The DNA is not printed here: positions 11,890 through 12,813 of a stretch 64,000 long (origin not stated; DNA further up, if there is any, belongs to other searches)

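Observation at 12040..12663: Mini corrinoid-Fe-S-protein-like gene translationally coupled to hypD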

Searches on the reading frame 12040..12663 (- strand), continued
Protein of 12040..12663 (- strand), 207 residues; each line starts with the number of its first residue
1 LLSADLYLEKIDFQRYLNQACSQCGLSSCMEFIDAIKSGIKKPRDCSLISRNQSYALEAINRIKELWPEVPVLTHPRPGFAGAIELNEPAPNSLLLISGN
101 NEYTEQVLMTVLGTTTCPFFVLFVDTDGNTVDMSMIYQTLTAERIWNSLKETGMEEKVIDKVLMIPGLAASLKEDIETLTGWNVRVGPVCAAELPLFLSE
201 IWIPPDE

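Call 26: search_solved_structures(query=A2, max_evalue=1, show_alignments=5)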
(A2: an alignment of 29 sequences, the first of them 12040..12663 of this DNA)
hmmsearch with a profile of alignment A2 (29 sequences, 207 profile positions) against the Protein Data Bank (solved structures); distinct sequences matched with E-value up to 1: 9.
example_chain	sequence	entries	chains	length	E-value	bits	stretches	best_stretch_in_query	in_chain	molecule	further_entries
2h9a_A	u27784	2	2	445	8.9e-36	126.7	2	75-204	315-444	Carbon monoxide dehydrogenase corrinoid/iron-sulfur protein, gamma subunit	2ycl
4c1n_A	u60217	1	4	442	2e-35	125.5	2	75-203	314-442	CARBON MONOXIDE DEHYDROGENASE CORRINOID/IRON-SULFUR PROTEIN, GAMMA SUBUNIT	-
4djd_C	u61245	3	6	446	4e-34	121.3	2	72-191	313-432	Corrinoid/iron-sulfur protein large subunit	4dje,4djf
9fzy_F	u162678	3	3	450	5.9e-25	91.3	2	75-187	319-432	Corrinoid iron-sulfur protein large subunit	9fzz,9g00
8ahx_B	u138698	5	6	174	0.042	16.7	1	16-65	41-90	Ion-translocating oxidoreductase complex subunit B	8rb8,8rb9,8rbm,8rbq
9eri_B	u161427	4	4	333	0.068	16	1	17-65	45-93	Na(+)-translocating ferredoxin:NAD(+) oxidoreductase complex subunit B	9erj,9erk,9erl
7zc6_B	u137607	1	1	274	0.071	15.9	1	17-61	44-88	RnfB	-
7a6h_D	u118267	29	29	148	0.2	14.4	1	8-68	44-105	DNA-directed RNA polymerase III subunit RPC9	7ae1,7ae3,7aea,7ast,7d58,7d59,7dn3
4xco_C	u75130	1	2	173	0.76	12.6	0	135-186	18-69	Signal recognition particle 54 kDa protein,signal sequence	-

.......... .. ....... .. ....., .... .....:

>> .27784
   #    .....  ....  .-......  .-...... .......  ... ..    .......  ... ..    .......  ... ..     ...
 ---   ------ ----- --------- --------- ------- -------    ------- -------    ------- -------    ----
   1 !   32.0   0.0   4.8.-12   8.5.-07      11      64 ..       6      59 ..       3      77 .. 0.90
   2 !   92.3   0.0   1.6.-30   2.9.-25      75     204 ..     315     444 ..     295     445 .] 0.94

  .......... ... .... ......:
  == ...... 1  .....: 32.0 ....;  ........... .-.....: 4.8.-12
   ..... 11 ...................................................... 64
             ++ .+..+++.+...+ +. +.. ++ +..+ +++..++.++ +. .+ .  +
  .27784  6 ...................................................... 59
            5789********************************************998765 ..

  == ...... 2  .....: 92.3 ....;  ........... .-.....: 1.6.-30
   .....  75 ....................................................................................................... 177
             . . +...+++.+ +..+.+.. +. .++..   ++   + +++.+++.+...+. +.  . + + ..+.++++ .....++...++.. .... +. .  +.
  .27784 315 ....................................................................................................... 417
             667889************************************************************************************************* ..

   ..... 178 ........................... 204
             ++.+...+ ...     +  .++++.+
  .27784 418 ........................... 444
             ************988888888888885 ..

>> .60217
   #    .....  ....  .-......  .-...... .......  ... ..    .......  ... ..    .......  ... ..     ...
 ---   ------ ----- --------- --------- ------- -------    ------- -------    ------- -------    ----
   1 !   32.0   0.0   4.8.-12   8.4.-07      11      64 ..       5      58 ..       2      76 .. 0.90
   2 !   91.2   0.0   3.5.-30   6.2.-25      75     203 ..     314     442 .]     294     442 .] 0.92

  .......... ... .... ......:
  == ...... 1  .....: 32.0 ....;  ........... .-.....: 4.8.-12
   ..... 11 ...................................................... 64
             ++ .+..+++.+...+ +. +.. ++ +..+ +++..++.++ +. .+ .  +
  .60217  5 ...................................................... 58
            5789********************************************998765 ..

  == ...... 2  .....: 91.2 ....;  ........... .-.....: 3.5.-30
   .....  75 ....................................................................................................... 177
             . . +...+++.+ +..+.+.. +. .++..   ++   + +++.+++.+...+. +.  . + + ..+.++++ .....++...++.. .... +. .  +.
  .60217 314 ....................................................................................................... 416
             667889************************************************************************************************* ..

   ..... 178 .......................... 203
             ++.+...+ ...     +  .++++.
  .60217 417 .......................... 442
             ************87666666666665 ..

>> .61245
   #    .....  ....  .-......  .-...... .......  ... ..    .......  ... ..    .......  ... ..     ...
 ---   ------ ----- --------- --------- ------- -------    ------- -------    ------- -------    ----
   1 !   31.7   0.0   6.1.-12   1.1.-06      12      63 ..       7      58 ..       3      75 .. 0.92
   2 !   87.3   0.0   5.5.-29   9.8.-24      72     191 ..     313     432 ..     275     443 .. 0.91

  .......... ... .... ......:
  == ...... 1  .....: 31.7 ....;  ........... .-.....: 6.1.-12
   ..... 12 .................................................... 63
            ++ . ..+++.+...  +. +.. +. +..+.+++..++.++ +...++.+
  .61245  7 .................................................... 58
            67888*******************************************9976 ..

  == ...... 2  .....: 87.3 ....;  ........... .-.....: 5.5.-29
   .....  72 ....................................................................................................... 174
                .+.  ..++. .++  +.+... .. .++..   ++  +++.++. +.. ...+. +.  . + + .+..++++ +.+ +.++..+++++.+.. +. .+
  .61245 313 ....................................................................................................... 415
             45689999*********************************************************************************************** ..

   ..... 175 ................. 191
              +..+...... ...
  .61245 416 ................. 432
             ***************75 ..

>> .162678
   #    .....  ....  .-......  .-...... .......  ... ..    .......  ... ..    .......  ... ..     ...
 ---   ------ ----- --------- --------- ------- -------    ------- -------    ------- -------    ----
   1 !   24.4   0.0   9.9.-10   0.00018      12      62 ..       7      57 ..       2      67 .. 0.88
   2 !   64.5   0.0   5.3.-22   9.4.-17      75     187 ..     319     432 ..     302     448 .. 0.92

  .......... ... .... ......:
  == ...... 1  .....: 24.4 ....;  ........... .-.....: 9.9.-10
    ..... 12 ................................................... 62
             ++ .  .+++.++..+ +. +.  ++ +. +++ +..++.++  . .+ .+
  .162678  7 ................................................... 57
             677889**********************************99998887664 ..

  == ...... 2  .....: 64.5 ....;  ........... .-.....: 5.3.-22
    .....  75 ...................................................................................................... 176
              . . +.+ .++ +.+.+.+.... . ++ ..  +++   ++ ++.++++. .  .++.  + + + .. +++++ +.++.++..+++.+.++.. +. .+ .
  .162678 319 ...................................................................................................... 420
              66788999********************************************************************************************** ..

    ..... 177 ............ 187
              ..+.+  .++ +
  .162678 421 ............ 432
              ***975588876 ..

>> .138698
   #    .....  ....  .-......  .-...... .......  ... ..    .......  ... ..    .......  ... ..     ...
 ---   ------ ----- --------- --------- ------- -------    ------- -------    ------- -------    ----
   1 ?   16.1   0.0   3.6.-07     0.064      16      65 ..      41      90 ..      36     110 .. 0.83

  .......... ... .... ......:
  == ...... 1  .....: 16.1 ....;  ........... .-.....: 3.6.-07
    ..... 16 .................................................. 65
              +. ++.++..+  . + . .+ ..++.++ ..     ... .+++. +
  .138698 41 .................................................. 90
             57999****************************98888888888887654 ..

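Call 36: search_protein_families(library=pfam, proteins=[P0205, P0142, P0152, P0164, P0260, P0123, P0166, P0162], max_evalue=0.01)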
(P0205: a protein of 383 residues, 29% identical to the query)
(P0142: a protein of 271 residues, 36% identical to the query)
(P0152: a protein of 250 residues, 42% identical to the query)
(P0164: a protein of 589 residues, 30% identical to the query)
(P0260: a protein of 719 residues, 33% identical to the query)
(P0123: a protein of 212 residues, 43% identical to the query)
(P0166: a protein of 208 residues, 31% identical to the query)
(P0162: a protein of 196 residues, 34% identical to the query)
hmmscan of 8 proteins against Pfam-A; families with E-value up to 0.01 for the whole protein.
P0205 (383 aa): 13 families
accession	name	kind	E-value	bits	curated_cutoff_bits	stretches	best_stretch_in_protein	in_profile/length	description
PF03599.22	CdhD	-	8.2e-15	54.9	24.8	1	94-205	272-383/387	CO dehydrogenase/acetyl-CoA synthase delta subunit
PF04060.18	FeS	-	2.6e-09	37.1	23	2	235-264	3-32/33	Putative Fe-S cluster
PF12837.12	Fer4_6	-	1.4e-05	25.2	25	1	292-312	2-22/24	4Fe-4S binding domain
PF00037.32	Fer4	-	2.1e-05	24.6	21.1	1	293-312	2-21/24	4Fe-4S binding domain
PF12797.12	Fer4_2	-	6.5e-05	23.1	24.5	1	292-311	3-22/22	4Fe-4S binding domain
PF13183.11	Fer4_8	-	0.0002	22.3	27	0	235-312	2-67/68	4Fe-4S dicluster domain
PF12838.12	Fer4_7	-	0.00021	22.1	27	1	237-312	4-51/52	4Fe-4S dicluster domain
PF13534.11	Fer4_17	-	0.00054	20.9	22.2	0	298-324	1-25/61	4Fe-4S dicluster domain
PF13484.11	Fer4_16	-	0.00063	20.9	30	1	298-361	1-65/66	4Fe-4S double cluster binding domain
PF14697.11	Fer4_21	-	0.0017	18.9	35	1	291-312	33-54/59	4Fe-4S dicluster domain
PF25160.1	LdpA_Fe-S-bd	-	0.0024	18.1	27.6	1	293-313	22-42/49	LdpA Fe-S cluster-binding domain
PF13459.11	Fer4_15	-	0.0037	18.4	22.4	0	292-312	1-21/66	4Fe-4S single cluster domain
PF13237.11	Fer4_10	-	0.0097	16.3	25.5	0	293-360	3-53/53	4Fe-4S dicluster domain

P0142 (271 aa): 1 family
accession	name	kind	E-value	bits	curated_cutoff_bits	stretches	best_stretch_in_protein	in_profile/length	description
PF03599.22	CdhD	-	4.5e-07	29.4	24.8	1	141-257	264-381/387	CO dehydrogenase/acetyl-CoA synthase delta subunit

P0152 (250 aa): 1 family
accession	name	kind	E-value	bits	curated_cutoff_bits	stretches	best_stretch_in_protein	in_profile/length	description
PF04060.18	FeS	-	6.9e-10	38.9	23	1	20-52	1-32/33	Putative Fe-S cluster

P0164 (589 aa): 2 families
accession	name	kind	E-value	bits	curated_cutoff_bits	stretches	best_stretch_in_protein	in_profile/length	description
PF03599.22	CdhD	-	1.3e-147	492.1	24.8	2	70-463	2-386/387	CO dehydrogenase/acetyl-CoA synthase delta subunit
PF04060.18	FeS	-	4.8e-13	49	23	1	13-45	1-33/33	Putative Fe-S cluster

P0260 (719 aa): 3 families
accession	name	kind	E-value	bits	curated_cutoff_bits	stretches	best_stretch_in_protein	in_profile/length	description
PF03599.22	CdhD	-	1.5e-90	304.2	24.8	2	63-442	1-386/387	CO dehydrogenase/acetyl-CoA synthase delta subunit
PF00809.28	Pterin_bind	-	5.8e-19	69.1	25.5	1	514-704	14-213/244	Pterin binding enzyme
PF04060.18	FeS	-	2.4e-16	59.6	23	1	12-44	1-33/33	Putative Fe-S cluster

P0123 (212 aa): 2 families
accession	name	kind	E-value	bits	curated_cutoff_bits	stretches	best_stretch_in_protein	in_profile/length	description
PF03599.22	CdhD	-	2.6e-11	43.3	24.8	1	80-190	268-378/387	CO dehydrogenase/acetyl-CoA synthase delta subunit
PF04060.18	FeS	-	1.4e-10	41.2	23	1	17-48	1-32/33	Putative Fe-S cluster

P0166 (208 aa): 2 families
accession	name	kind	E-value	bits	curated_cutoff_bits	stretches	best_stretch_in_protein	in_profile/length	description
PF04060.18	FeS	-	1.6e-12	47.4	23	1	20-51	1-32/33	Putative Fe-S cluster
PF03599.22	CdhD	-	1.6e-11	44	24.8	1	80-193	267-379/387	CO dehydrogenase/acetyl-CoA synthase delta subunit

P0162 (196 aa): 2 families
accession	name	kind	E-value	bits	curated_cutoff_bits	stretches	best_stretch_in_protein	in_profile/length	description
PF03599.22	CdhD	-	2.8e-15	56.4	24.8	1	70-186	267-383/387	CO dehydrogenase/acetyl-CoA synthase delta subunit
PF04060.18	FeS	-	3.5e-10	39.9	23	1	5-36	1-32/33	Putative Fe-S cluster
